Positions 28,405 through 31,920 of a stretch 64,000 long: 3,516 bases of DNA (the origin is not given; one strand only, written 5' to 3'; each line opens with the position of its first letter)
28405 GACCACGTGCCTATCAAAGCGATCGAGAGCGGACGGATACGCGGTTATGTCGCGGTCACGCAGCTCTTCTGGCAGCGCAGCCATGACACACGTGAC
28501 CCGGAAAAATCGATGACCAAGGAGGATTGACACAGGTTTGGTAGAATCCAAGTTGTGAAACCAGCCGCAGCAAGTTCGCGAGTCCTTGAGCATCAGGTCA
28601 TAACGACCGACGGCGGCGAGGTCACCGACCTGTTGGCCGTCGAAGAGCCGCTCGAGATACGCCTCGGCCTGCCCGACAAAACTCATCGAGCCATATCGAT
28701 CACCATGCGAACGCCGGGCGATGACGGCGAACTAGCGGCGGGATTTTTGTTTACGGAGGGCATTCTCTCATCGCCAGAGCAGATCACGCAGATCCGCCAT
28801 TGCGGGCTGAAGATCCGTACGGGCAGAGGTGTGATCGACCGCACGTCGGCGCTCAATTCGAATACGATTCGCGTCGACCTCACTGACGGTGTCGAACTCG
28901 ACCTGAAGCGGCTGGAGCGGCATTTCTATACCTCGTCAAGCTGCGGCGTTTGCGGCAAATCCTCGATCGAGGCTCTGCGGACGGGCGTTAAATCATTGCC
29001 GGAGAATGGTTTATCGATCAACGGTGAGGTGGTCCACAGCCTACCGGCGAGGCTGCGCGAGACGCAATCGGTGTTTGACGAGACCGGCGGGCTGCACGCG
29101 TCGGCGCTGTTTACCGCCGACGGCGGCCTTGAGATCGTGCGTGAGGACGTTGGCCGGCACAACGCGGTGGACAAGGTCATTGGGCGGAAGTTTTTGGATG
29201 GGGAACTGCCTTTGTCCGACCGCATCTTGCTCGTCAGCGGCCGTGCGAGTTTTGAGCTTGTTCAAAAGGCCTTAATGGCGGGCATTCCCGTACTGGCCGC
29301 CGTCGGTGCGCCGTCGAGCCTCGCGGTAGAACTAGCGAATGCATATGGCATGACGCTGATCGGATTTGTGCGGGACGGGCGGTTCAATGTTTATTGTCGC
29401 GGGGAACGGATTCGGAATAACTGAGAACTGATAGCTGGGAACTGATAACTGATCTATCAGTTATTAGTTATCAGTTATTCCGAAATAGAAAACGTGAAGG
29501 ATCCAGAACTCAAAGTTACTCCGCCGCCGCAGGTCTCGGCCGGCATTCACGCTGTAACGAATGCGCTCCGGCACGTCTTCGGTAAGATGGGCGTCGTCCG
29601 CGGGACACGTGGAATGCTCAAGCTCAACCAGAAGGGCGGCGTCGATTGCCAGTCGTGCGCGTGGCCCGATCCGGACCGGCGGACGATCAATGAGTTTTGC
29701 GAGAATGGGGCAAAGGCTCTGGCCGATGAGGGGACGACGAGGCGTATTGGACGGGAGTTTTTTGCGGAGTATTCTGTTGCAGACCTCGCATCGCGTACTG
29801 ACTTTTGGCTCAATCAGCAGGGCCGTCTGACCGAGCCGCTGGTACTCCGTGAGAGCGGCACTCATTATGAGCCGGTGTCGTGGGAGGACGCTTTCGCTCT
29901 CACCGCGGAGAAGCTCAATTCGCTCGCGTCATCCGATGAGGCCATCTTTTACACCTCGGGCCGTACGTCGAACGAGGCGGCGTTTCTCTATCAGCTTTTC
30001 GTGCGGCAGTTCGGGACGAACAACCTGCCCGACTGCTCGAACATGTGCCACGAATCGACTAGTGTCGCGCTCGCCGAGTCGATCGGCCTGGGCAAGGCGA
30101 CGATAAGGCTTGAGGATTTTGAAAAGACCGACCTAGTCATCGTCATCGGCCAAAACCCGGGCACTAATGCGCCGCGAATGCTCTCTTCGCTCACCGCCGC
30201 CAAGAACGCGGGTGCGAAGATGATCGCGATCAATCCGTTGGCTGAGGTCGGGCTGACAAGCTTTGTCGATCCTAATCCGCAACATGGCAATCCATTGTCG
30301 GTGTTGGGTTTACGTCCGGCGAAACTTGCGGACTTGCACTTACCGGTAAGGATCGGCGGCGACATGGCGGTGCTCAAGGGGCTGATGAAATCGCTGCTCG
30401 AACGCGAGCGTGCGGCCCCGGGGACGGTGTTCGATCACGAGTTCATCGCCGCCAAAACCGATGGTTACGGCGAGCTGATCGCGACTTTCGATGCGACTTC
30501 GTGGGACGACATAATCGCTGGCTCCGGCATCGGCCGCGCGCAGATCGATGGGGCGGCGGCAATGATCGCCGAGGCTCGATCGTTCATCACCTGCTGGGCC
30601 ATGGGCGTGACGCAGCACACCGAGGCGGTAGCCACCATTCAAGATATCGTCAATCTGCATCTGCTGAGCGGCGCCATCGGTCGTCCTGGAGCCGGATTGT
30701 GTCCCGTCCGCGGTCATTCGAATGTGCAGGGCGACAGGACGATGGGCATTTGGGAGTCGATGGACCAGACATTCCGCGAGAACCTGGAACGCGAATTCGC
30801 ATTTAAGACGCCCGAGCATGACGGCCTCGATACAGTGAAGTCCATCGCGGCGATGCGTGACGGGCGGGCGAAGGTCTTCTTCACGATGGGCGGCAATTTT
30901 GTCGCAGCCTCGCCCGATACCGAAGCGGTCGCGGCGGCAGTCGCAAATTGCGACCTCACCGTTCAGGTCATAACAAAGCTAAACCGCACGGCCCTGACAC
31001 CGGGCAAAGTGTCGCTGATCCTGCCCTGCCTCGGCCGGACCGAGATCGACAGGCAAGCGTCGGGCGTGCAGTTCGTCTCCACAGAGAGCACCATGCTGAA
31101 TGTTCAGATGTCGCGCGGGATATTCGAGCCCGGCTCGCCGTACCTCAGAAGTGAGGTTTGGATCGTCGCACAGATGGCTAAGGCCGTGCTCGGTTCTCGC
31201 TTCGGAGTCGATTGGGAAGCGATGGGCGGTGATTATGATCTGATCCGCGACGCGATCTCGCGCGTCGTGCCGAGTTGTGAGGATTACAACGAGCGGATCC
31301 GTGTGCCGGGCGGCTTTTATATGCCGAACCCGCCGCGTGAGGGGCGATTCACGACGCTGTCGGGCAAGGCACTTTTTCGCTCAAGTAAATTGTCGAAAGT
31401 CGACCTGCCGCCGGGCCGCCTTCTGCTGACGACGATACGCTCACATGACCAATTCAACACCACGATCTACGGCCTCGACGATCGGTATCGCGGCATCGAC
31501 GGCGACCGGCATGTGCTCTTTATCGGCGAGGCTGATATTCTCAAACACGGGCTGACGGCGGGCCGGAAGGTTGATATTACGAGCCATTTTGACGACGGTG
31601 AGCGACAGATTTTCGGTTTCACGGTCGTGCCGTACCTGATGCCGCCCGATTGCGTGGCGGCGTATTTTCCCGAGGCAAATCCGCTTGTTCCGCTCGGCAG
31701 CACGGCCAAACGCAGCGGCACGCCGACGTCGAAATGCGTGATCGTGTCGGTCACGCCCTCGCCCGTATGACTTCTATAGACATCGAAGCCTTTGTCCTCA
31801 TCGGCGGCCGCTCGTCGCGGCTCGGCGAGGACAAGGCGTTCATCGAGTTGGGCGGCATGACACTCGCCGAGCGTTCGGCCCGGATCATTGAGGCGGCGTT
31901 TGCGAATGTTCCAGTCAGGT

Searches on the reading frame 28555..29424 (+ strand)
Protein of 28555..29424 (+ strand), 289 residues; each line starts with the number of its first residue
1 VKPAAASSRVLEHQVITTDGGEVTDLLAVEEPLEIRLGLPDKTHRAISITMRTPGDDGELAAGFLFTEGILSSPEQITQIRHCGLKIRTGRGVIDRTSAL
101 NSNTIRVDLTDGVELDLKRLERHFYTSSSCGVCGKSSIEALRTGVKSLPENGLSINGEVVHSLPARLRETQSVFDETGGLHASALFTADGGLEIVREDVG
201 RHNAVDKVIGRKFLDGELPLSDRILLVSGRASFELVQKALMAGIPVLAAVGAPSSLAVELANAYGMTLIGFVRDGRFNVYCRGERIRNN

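Call 110: search_protein_families(library=pfam, proteins=[window:28555-29424:+], max_evalue=0.00001)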
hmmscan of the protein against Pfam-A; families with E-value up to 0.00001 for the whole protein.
window:28555-29424:+ (289 aa): 1 family
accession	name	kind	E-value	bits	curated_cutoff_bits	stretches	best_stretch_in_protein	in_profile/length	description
PF02634.21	FdhD-NarQ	-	8.3e-68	229.1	27.2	1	29-286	2-236/237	FdhD/NarQ family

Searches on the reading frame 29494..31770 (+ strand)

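Call 110: search_protein_families(library=pfam, proteins=[window:29494-31770:+], max_evalue=0.00001)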
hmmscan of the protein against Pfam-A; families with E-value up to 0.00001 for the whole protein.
window:29494-31770:+ (758 aa): 1 family
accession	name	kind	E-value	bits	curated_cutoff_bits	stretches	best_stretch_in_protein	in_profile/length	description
PF00384.28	Molybdopterin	-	5.2e-27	95.2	24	1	111-500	1-301/353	Molybdopterin oxidoreductase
